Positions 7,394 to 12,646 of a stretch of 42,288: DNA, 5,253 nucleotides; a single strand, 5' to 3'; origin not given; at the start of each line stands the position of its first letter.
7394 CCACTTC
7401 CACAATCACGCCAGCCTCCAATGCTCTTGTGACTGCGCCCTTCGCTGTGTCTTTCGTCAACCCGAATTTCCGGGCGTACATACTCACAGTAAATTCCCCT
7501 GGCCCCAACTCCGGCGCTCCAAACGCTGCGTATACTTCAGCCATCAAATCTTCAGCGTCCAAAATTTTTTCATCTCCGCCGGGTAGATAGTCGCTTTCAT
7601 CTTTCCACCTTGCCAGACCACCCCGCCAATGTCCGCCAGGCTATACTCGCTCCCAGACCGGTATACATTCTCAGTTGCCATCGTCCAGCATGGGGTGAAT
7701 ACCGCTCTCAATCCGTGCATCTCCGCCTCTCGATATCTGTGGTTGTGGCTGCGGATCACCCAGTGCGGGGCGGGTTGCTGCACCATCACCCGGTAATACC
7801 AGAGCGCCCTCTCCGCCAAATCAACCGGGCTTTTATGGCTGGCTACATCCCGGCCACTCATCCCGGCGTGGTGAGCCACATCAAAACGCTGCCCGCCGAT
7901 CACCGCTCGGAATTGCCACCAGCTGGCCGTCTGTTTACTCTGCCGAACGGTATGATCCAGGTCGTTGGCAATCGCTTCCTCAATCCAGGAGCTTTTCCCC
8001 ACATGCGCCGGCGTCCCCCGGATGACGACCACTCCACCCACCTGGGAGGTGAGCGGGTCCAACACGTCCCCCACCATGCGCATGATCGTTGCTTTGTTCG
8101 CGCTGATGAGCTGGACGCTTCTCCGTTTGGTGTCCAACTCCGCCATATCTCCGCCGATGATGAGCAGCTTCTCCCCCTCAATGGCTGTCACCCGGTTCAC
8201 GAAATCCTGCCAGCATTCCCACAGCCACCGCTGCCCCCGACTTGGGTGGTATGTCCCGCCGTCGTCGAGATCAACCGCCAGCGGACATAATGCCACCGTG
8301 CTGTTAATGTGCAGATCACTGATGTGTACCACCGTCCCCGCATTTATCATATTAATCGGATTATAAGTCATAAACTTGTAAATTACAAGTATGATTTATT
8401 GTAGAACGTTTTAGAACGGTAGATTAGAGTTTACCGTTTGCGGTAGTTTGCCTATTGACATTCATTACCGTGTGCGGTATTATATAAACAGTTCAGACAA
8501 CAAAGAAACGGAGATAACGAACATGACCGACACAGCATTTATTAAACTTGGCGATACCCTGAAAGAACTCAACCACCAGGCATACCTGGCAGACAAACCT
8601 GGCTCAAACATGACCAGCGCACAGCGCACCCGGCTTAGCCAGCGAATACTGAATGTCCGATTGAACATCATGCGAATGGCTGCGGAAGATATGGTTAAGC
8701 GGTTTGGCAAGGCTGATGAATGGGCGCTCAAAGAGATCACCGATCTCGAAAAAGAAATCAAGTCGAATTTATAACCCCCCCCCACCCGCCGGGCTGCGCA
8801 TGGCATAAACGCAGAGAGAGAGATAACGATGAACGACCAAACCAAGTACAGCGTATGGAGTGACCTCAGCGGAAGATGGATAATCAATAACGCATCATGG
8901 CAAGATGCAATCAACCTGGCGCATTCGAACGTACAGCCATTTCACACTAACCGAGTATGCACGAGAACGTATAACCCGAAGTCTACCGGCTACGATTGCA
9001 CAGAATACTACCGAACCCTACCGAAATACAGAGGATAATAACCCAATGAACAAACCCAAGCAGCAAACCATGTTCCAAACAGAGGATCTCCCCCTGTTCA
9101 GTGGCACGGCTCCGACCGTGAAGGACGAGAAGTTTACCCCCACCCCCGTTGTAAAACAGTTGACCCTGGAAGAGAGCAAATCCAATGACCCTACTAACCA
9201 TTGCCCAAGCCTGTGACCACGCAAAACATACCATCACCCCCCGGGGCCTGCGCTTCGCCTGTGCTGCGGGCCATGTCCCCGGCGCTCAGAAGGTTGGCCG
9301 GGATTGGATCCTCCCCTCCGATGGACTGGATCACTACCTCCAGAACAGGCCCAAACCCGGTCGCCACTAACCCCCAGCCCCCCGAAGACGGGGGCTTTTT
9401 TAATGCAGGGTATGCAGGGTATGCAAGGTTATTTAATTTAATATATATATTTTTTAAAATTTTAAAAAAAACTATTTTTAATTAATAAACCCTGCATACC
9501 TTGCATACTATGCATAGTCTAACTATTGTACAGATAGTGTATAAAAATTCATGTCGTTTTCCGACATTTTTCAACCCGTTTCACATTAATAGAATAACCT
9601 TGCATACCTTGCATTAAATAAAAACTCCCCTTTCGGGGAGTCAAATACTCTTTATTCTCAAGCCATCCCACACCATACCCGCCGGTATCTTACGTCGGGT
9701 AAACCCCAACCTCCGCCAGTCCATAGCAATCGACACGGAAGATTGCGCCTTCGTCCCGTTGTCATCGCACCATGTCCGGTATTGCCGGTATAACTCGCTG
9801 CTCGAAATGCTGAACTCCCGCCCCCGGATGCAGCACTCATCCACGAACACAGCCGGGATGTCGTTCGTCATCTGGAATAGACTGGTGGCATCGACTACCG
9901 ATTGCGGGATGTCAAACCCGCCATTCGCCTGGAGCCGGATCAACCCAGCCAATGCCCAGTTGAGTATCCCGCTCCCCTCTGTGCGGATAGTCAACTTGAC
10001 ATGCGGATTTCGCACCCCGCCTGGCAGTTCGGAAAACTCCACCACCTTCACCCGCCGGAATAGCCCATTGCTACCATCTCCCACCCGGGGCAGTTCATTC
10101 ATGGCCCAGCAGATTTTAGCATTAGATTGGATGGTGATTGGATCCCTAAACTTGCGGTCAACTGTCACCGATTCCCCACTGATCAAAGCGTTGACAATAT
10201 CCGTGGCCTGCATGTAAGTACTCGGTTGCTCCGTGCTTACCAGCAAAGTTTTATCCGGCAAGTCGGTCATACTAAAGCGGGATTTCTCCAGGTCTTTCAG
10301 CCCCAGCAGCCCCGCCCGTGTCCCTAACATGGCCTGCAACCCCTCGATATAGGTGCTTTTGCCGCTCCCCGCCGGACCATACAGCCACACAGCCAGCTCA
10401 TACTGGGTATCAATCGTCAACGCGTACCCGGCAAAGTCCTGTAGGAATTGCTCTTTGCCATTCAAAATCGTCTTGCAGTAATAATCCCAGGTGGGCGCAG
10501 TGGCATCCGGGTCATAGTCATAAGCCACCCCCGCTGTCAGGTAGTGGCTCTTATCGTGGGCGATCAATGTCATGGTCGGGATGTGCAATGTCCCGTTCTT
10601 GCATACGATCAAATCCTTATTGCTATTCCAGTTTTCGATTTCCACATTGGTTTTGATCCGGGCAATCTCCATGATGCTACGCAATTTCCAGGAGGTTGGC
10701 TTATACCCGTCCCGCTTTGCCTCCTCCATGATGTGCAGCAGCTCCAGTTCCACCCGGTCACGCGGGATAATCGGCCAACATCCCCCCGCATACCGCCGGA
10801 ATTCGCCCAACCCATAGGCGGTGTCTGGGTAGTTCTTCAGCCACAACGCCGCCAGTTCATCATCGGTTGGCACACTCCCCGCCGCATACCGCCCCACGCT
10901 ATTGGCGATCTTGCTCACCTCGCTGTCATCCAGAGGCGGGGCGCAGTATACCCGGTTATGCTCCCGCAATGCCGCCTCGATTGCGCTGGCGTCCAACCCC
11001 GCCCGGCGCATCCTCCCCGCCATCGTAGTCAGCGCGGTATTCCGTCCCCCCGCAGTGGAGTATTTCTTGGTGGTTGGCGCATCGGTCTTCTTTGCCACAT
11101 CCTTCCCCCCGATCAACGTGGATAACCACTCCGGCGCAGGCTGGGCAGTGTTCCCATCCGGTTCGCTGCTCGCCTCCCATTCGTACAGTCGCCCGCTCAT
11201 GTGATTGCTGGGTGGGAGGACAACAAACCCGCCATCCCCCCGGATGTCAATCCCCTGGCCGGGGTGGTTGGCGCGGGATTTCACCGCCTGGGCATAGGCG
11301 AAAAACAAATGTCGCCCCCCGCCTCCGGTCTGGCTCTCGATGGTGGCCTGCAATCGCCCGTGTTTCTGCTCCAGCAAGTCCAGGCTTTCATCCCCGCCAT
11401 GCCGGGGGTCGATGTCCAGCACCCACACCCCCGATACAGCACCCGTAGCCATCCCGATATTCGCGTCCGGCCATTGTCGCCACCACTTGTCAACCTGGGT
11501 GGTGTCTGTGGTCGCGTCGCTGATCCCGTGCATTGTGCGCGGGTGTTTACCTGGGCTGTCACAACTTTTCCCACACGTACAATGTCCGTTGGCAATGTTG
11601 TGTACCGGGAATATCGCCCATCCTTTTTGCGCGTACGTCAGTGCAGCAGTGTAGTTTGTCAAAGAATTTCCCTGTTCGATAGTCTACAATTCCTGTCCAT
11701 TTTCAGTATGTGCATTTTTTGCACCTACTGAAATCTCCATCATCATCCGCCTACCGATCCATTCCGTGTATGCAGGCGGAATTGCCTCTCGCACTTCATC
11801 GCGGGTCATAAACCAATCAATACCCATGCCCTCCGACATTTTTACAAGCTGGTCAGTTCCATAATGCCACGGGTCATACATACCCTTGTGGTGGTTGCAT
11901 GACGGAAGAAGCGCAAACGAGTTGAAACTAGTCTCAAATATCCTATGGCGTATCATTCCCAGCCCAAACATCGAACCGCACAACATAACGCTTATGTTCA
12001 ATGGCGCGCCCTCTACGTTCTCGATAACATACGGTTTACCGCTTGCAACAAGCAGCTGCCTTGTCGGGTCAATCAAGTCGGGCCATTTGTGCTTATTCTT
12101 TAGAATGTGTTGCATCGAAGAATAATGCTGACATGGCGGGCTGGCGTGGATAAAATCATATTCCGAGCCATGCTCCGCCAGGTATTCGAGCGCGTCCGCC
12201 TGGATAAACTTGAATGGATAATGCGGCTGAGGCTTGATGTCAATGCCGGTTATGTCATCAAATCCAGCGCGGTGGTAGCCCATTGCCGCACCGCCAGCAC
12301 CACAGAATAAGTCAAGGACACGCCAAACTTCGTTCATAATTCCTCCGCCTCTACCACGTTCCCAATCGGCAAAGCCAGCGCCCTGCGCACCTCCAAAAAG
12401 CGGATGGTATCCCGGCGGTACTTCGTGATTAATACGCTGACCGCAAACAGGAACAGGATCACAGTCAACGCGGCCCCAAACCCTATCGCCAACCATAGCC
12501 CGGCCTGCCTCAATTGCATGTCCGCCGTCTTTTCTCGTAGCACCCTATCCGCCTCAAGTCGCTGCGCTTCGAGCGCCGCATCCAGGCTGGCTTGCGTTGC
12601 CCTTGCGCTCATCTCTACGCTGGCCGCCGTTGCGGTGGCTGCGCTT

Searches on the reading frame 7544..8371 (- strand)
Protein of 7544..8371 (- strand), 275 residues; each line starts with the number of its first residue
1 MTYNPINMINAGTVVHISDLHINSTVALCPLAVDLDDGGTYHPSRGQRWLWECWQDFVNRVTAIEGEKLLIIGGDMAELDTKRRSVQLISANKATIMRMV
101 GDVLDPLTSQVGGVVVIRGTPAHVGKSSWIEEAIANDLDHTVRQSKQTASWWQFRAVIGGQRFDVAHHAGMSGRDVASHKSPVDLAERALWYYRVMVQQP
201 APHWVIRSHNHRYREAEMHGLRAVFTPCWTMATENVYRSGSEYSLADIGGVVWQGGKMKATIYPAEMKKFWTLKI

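Call 24: search_protein_families(library=pfam, proteins=[window:7544-8371:-], max_evalue=0.01)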
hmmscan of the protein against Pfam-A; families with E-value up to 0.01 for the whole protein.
window:7544-8371:- (275 aa): 1 family
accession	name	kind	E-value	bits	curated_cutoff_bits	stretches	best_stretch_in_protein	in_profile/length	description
PF00149.33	Metallophos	-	0.0054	17.6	21.5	0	13-80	2-44/191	Calcineurin-like phosphoesterase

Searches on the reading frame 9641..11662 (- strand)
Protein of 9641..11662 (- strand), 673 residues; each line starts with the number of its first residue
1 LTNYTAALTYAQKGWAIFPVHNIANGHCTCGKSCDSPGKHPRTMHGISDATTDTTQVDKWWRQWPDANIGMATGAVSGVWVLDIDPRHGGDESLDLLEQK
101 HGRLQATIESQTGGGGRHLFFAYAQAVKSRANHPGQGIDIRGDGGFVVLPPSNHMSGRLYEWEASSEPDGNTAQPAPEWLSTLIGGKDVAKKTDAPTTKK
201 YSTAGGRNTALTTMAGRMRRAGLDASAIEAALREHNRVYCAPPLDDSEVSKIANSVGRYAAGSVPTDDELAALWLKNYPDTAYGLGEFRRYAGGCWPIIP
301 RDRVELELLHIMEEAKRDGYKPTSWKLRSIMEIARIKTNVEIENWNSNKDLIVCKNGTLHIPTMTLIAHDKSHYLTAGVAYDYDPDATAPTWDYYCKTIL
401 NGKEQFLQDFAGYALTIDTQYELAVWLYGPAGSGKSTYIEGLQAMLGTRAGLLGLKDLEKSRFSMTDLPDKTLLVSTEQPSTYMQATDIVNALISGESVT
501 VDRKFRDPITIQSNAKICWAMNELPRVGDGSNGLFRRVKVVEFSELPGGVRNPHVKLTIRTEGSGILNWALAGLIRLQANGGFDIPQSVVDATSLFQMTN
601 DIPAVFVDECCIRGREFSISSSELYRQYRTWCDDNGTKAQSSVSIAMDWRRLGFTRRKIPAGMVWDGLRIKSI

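Call 24: search_protein_families(library=pfam, proteins=[window:9641-11662:-], max_evalue=0.01)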
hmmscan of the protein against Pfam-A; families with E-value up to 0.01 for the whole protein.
window:9641-11662:- (673 aa): 8 families
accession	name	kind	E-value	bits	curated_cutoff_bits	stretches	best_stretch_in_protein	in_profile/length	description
PF09250.16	Prim-Pol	-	2e-42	145.7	22.8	1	7-179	1-158/158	Bifunctional DNA primase/polymerase, N-terminal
PF19263.5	DUF5906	-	8.3e-15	55.9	27.6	1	427-537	1-114/114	Family of unknown function (DUF5906)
PF08708.16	PriCT_1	-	2.2e-14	53.3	21.1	1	200-259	6-64/67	Primase C terminal 1 (PriCT-1)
PF08706.16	D5_N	-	1.4e-12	48.6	22.4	1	286-398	19-142/145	D5 N terminal like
PF01057.23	Parvo_NS1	-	2.4e-05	23.9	20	1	424-530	115-216/271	Parvovirus non-structural protein NS1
PF03288.22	Pox_D5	-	0.00071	20.4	21.4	1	600-639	3-42/86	Poxvirus D5 protein-like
PF00519.23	PPV_E1_C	-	0.001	18.8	26.5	1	425-516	122-211/289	Papillomavirus helicase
PF13555.12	AAA_29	-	0.0081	16.3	27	0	417-446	19-46/61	P-loop containing region of AAA domain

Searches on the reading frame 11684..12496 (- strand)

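Call 25: search_protein_families(library=pfam, proteins=[window:11684-12496:-], max_evalue=0.01)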
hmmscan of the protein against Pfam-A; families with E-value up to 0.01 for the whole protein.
window:11684-12496:- (270 aa): 4 families
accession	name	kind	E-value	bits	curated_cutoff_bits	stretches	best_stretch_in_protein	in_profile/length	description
PF00145.23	DNA_methylase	-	8.2e-08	32.5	22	1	59-163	2-113/324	C-5 cytosine-specific DNA methylase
PF09445.16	Methyltransf_15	-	0.00039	20.5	22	1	59-90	3-33/165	RNA cap guanine-N2 methyltransferase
PF13649.12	Methyltransf_25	-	0.0011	20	27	0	60-132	1-86/97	Methyltransferase domain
PF13847.12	Methyltransf_31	-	0.0043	17.2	27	0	59-89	6-38/145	Methyltransferase domain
